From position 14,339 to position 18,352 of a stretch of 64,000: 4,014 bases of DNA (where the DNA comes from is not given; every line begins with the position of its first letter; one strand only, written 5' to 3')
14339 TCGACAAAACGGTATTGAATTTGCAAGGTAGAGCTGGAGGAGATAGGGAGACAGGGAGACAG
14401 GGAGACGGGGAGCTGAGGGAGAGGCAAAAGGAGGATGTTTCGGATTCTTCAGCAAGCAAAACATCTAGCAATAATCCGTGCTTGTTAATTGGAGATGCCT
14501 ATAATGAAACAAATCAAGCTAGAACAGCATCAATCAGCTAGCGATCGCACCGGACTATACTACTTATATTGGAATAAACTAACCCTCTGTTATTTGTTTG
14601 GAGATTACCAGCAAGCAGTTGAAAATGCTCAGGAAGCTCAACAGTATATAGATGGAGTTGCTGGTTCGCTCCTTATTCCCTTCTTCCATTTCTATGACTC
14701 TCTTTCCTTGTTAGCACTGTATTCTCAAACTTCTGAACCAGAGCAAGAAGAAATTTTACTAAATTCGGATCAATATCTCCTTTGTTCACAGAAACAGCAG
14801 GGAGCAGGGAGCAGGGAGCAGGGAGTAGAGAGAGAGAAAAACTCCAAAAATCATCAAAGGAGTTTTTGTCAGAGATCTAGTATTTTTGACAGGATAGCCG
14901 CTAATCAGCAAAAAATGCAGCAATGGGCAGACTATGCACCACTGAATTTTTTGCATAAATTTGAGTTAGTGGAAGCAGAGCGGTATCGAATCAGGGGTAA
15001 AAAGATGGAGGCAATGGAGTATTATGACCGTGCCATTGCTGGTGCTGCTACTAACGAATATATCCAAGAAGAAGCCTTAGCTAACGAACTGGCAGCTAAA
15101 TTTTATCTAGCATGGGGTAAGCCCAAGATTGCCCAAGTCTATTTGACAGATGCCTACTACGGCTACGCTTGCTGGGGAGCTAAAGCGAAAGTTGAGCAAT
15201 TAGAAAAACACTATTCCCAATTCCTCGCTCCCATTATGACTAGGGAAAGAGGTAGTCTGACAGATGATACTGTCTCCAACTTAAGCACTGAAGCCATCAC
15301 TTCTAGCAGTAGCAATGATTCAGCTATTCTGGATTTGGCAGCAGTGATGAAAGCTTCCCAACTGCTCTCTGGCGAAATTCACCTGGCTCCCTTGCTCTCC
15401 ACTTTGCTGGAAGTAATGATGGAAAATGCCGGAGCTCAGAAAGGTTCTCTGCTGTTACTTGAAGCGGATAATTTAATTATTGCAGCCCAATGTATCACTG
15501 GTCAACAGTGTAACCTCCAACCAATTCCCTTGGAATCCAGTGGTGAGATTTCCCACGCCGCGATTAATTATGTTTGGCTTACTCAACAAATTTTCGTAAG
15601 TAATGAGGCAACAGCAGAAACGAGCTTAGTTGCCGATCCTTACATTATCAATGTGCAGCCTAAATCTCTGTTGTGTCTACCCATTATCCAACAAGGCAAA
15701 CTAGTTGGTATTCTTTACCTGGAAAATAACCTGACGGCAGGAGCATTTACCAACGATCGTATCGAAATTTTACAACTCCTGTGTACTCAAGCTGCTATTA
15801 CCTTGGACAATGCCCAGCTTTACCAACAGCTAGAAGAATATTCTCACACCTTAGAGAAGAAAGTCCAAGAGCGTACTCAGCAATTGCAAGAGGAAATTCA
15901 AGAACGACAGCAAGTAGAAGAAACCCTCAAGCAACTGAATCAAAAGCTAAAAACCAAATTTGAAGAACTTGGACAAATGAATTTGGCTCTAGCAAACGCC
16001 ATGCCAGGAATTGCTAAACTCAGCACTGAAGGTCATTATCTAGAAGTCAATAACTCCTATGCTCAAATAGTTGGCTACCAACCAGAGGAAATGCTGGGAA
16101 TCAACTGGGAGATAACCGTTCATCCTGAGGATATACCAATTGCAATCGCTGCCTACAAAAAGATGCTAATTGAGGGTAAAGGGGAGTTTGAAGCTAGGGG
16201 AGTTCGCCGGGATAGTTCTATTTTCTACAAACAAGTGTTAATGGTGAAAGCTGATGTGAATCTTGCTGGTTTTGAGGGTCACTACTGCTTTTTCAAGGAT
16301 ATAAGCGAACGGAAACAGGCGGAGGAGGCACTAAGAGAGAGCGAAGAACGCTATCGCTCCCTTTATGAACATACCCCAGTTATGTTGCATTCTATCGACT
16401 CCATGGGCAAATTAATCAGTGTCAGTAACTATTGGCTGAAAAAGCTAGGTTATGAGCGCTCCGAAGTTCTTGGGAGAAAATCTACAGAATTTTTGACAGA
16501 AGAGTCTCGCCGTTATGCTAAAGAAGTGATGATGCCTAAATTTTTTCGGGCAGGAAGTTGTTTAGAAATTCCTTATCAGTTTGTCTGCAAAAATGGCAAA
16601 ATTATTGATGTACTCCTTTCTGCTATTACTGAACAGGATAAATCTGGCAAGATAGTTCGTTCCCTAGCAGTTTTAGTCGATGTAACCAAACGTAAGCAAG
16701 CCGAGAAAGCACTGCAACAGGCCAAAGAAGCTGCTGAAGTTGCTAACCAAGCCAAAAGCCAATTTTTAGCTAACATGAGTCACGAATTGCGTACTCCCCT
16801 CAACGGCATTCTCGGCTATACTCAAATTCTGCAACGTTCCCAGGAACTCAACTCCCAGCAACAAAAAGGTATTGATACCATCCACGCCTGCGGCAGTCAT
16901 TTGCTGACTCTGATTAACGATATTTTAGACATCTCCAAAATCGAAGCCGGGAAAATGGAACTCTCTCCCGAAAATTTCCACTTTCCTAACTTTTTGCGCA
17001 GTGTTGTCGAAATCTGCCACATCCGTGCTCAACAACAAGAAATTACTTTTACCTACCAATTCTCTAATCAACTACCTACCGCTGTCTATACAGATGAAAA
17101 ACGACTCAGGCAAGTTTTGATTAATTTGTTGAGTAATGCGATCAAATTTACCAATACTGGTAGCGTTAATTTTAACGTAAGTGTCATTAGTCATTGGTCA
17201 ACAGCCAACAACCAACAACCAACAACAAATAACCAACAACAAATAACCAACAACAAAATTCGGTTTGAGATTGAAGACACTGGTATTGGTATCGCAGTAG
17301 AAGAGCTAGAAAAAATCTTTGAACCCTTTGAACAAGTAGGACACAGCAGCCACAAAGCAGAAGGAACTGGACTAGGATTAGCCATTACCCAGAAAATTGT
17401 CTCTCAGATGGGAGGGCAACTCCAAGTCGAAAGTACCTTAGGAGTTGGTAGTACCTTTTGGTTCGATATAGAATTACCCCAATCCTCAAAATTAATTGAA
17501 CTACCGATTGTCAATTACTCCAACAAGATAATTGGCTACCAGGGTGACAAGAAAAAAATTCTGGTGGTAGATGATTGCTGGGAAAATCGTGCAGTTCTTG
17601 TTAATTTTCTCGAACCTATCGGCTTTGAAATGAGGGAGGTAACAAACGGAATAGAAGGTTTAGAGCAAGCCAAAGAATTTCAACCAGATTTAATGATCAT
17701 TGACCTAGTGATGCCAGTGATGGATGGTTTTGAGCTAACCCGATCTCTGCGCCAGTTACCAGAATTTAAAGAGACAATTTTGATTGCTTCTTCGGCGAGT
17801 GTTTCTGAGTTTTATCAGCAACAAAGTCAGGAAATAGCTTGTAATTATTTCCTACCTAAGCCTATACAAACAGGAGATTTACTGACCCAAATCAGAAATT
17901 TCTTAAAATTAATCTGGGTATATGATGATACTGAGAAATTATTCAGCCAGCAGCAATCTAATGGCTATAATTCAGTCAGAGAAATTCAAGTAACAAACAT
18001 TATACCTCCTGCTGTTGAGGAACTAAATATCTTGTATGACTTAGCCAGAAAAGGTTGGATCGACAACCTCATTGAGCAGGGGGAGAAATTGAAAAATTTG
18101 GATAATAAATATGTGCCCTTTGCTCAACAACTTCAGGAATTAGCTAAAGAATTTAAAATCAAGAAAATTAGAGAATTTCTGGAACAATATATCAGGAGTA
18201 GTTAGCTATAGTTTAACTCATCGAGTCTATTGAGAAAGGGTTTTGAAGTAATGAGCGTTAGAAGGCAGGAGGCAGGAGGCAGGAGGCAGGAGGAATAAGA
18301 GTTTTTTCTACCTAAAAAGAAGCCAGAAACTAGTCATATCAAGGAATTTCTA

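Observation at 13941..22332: Tandem paralogous giant sensor kinases; the first retains a decayed Ser/Thr-kinase N-terminus, and both share an unassigned C-terminal extension after the receiver domain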

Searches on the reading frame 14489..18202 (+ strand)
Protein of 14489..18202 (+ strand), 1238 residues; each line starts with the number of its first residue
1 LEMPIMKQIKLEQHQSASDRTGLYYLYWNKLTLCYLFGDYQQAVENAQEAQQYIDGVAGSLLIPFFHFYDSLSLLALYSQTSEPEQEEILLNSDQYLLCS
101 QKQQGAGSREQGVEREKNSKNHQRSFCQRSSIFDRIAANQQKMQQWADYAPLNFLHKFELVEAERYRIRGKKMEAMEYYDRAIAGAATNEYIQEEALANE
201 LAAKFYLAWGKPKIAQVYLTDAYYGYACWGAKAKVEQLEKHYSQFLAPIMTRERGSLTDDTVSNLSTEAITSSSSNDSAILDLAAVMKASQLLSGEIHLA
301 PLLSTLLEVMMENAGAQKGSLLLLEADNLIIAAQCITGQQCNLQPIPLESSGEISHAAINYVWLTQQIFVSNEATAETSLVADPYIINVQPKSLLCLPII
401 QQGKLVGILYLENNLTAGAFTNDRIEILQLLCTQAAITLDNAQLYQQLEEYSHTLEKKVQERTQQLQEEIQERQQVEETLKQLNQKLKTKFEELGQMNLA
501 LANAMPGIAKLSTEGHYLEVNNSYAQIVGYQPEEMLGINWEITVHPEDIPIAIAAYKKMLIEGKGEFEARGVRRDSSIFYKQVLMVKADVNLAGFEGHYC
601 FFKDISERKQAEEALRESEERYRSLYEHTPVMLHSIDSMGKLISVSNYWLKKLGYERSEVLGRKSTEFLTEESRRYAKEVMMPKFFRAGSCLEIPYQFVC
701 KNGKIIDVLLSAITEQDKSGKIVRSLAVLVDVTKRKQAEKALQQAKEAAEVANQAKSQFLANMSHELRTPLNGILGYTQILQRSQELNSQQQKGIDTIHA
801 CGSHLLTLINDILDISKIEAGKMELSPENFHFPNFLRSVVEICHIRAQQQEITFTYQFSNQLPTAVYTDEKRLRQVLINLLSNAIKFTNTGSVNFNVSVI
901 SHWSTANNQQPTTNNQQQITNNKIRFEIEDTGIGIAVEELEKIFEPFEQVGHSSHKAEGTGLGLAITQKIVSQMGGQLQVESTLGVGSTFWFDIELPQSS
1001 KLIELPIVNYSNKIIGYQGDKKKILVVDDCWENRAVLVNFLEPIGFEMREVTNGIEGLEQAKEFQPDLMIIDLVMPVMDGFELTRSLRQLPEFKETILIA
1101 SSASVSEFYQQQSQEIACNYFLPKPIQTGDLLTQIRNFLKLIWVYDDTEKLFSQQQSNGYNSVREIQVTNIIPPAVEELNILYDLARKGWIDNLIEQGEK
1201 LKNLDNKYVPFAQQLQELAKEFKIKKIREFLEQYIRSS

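Call 9: search_protein_families(library=pfam, proteins=[window:14489-18202:+], max_evalue=0.01)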
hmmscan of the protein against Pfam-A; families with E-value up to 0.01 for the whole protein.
window:14489-18202:+ (1238 aa): 13 families
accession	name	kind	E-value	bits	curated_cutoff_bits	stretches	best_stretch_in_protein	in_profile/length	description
PF02518.31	HATPase_c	-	6.9e-28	97.7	26.4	1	868-997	1-110/111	Histidine kinase-, DNA gyrase B-, and HSP90-like ATPase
PF00512.31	HisKA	-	1.5e-23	83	26.9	1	755-821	1-66/66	His Kinase A (phospho-acceptor) domain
PF13426.13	PAS_9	-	4.1e-21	75.6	27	2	632-734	5-103/103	PAS domain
PF00072.30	Response_reg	-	6.6e-20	71.8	30.2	1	1024-1135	1-110/111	Response regulator receiver domain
PF08447.18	PAS_3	-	7.8e-16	58.6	25.6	2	518-579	2-66/89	PAS fold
PF01590.32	GAF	-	2.2e-14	54.6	22.4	1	300-439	3-133/133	GAF domain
PF13185.12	GAF_2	-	1.1e-12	48.7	28.6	1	302-440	7-136/136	GAF domain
PF00989.32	PAS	-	4.7e-11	43.1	22.6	2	620-731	1-112/113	PAS fold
PF08448.16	PAS_4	-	2.2e-10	41.2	23.1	2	627-737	2-110/110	PAS fold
PF13492.12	GAF_3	-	8.7e-08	33.1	27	1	302-441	5-129/129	GAF domain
PF13188.13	PAS_8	-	3.6e-05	24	21.8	0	620-668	1-46/65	PAS domain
PF14598.12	PAS_11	-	0.00044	20.6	25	0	510-563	7-60/109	PAS domain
PF11577.13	NEMO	-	0.0012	19.2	23.2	1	460-496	2-38/68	NF-kappa-B essential modulator NEMO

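Call 10: search_protein_families(library=ncbifam, proteins=[window:14489-18202:+], max_evalue=0.01)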
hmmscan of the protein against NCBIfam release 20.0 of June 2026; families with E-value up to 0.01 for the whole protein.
window:14489-18202:+ (1238 aa): 156 families (the best 25 are shown)
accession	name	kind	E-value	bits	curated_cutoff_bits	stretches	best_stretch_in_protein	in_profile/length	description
TIGR02956.1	TMAO_torS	equivalog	2.7e-104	350.2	676.5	1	740-1141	448-822/967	TMAO reductase system sensor histidine kinase/response regulator TorS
NF008302.0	PRK11091.1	equivalog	1.6e-84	284.5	838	1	603-1142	138-646/779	aerobic respiration two-component sensor histidine kinase ArcB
NF008318.0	PRK11107.1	equivalog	3.4e-83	280.2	890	2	742-1003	279-525/920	two-component sensor histidine kinase BarA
NF041947.1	LuxQ_Vibrio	equivalog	8.6e-83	278.6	1200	1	614-1138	343-838/843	quorum-sensing autoinducer 2 sensor kinase/phosphatase LuxQ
NF011874.0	PRK15347.1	equivalog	1.1e-81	275.2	852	2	737-998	379-616/921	two component system sensor kinase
NF008099.0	PRK10841.1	equivalog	4e-73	246.6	920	2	726-1000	440-694/949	two-component system sensor histidine kinase RcsC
NF038297.2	hybrid_HK_HrmK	equivalog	4.9e-71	240.2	725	1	721-1129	200-598/607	hybrid histidine kinase/response regulator HrmK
NF008543.0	PRK11466.1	equivalog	2.3e-64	217.7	982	1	743-1146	431-805/914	TMAO reductase system sensor histidine kinase/response regulator TorS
NF046044.1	PnpS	equivalog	3.3e-61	207.4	400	1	609-993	44-388/390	two-component system histidine kinase PnpS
NF047874.1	MASE3_PAS_HK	subfamily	6.5e-57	193.7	560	2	605-998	250-625/655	MASE3 domain-containing sensor histidine kinase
NF045901.1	HisKinLetSLeg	equivalog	1.8e-55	188.4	1650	2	735-996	274-518/906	two-component system sensor histidine kinase LetS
NF047465.1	hybrid_HK_LvrA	exception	1.3e-54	185.5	1200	3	736-891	182-336/819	hybrid histidine kinase/response regulator LvrA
NF007420.1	PRK09959.1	equivalog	2.5e-52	177.7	1995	1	730-1127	686-1062/1197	acid-sensing system histidine kinase EvgS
NF041832.1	near_NosP_CTERM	subfamily_domain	7.9e-49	166.7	400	1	750-1137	1-368/370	NahK/ErcS family hybrid sensor histidine kinase/response regulator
NF045911.1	TCSHisKinNblS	equivalog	7.6e-47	160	1000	1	746-995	377-619/621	two-component system sensor histidine kinase NblS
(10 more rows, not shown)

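Call 13: find_homologous_proteins(query=window:14489-18202:+, max_evalue=1e-30)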
Query window:14489-18202:+ (1238 aa): 7425 proteins with E <= 1e-30 among 8000 candidates; the best 120 are listed.
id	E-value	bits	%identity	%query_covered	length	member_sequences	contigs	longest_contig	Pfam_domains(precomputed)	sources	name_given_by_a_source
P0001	0.0e+0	2037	76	99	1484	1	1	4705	PF08447.19,PF13426.14,PF13188.14,PF13185.13,PF01590.33,PF08448.17,PF02518.32,PF13492.13,PF00512.32,PF00989.32,PF00072.31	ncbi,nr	ncbi:MAG: PAS domain S-box protein, partial [Symploca sp. SIO3E6]|nr:PAS domain S-box protein [Caldo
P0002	0.0e+0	2028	93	80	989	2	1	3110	PF08447.19,PF13426.14,PF13188.14,PF13185.13,PF01590.33,PF08448.17,PF02518.32,PF13492.13,PF00512.32,PF00989.32,PF00072.31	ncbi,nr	ncbi:MAG: PAS domain S-box protein [Symploca sp. SIO2C1]|nr:PAS domain S-box protein [Symploca sp. S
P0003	0.0e+0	1197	54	62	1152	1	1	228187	PF08447.19,PF13426.14,PF13188.14,PF13185.13,PF01590.33,PF08448.17,PF02518.32,PF13492.13,PF00512.32,PF00989.32,PF00072.31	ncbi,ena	-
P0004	0.0e+0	1136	55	57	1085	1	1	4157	PF08447.19,PF13426.14,PF13188.14,PF13185.13,PF01590.33,PF08448.17,PF02518.32,PF13492.13,PF00512.32,PF00989.32,PF00072.31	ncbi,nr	ncbi:MAG: PAS domain S-box protein [Symploca sp. SIO2C1]|nr:PAS domain S-box protein [Symploca sp. S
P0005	9.8e-285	966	53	40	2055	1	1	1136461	PF07714.24,PF00069.32,PF13185.13,PF01590.33,PF02518.32,PF14531.13,PF00512.32,PF00072.31,PF13191.13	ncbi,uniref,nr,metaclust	ncbi:hybrid sensor histidine kinase/response regulator [Fischerella sp. PCC 9605]|uniref:hybrid sens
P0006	3.3e-283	961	53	40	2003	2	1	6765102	PF07714.24,PF00069.32,PF13185.13,PF01590.33,PF02518.32,PF00512.32,PF00072.31,PF13191.13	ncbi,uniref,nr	ncbi:hybrid sensor histidine kinase/response regulator [Nostoc sp. TCL26-01]|uniref:hybrid sensor hi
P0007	9.6e-281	953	55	40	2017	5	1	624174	PF07714.24,PF00069.32,PF13185.13,PF01590.33,PF02518.32,PF13492.13,PF00512.32,PF00072.31,PF13191.13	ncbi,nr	ncbi:MAG: AAA family ATPase [Fischerella sp. CENA71]|nr:AAA family ATPase [Fischerella sp. CENA71]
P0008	2.1e-280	952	53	40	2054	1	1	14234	PF07714.24,PF00069.32,PF13185.13,PF01590.33,PF02518.32,PF00512.32,PF00072.31,PF13191.13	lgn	-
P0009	7.4e-280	950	54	40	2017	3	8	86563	PF07714.24,PF00069.32,PF13185.13,PF01590.33,PF02518.32,PF13492.13,PF00512.32,PF00072.31,PF13191.13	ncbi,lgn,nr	ncbi:response regulator [Mastigocladus laminosus UU774]|nr:response regulator [Mastigocladus laminos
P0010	1.2e-279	949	55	40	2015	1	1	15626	PF07714.24,PF00069.32,PF13185.13,PF01590.33,PF02518.32,PF13492.13,PF00512.32,PF00072.31,PF13191.13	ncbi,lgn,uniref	ncbi:AAA family ATPase [Pelatocladus sp. BLCC-F211]|uniref:hybrid sensor histidine kinase/response r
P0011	1.6e-279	949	52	39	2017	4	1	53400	PF07714.24,PF00069.32,PF13185.13,PF01590.33,PF02518.32,PF14531.13,PF00512.32,PF00072.31,PF13191.13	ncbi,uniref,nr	ncbi:MAG: AAA family ATPase [Chlorogloeopsis fritschii C42_A2020_084]|uniref:hybrid sensor histidine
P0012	2.2e-279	948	51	40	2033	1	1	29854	PF07714.24,PF00069.32,PF13185.13,PF01590.33,PF02518.32,PF13492.13,PF00512.32,PF00072.31,PF13191.13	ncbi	-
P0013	1.6e-278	946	52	40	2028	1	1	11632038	PF07714.24,PF00069.32,PF13185.13,PF01590.33,PF02518.32,PF00512.32,PF00072.31,PF13191.13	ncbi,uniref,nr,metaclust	ncbi:serine/threonine protein kinase [Scytonema hofmannii PCC 7110]|uniref:Circadian input-output hi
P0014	1.8e-278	945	52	40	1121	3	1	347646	PF13185.13,PF01590.33,PF02518.32,PF13492.13,PF00512.32,PF00072.31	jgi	jgi:signal transduction histidine kinase/CheY-like chemotaxis protein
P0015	2.1e-277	942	53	40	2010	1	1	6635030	PF07714.24,PF00069.32,PF13185.13,PF01590.33,PF02518.32,PF00512.32,PF00072.31,PF13191.13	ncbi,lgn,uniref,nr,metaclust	ncbi:putative ATPase [Nostoc sp. PCC 7524]|uniref:hybrid sensor histidine kinase/response regulator 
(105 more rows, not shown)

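Call 25: find_encoding_contigs(protein=P0003, flank=10000, max_places=4)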
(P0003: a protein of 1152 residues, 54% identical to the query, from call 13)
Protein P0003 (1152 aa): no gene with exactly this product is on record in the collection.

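Call 26: find_encoding_contigs(protein=P0001, flank=10000, max_places=3)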
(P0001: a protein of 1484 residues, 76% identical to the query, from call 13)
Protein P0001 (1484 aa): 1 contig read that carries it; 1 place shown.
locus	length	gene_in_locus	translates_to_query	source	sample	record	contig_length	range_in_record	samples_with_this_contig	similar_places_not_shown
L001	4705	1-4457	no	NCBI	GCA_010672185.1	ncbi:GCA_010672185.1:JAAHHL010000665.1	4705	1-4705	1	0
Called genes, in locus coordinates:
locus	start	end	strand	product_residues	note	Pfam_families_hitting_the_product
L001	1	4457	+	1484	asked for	PF01590:GAF, PF13185:GAF_2, PF13492:GAF_3, PF08447:PAS_3 (weak), PF13426:PAS_9, PF00512:HisKA, PF02518:HATPase_c, PF00072:Response_reg, +5 more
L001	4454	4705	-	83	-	?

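Call 66: list_cluster_members(proteins=[P0003, window:14495-18202:+, window:14504-18202:+])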
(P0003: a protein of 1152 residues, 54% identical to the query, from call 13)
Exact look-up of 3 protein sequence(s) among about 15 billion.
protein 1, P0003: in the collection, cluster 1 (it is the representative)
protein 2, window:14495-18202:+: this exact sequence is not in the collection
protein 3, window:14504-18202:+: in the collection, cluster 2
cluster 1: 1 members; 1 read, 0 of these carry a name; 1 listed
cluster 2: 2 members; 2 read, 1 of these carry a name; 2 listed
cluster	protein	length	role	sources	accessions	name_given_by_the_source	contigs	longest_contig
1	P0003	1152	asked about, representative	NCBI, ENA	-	-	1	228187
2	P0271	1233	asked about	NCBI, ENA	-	-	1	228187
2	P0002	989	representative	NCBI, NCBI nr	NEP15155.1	MAG: PAS domain S-box protein [Symploca sp. SIO2C1] | PAS domain S-box protein [Symploca sp. SIO2C1]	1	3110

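Call 67: find_encoding_contigs(protein=P0271, flank=2000, max_places=3)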
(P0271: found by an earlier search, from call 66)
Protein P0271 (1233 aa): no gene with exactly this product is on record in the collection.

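Call 77: find_encoding_contigs(protein=P0004, flank=5000, max_places=2)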
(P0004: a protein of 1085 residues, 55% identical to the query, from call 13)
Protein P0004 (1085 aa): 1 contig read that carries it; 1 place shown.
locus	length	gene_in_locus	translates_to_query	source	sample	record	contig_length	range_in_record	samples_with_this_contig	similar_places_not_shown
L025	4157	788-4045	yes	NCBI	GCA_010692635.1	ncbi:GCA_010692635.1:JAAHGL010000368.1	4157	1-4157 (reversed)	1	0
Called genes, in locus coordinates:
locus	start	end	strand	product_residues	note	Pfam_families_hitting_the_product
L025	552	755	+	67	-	-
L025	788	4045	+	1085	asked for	PF01590:GAF, PF13185:GAF_2, PF13492:GAF_3, PF13426:PAS_9, PF08447:PAS_3, PF01590:GAF, PF13185:GAF_2, PF00512:HisKA, +6 more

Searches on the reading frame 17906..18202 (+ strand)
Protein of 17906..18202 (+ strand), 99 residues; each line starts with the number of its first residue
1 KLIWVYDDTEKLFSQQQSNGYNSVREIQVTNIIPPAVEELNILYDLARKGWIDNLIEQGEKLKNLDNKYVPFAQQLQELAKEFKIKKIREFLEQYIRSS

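Call 12: search_protein_families(library=pfam, proteins=[window:17906-18202:+], max_evalue=10)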
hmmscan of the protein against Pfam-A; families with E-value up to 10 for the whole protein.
seq(99 aa): 0 families
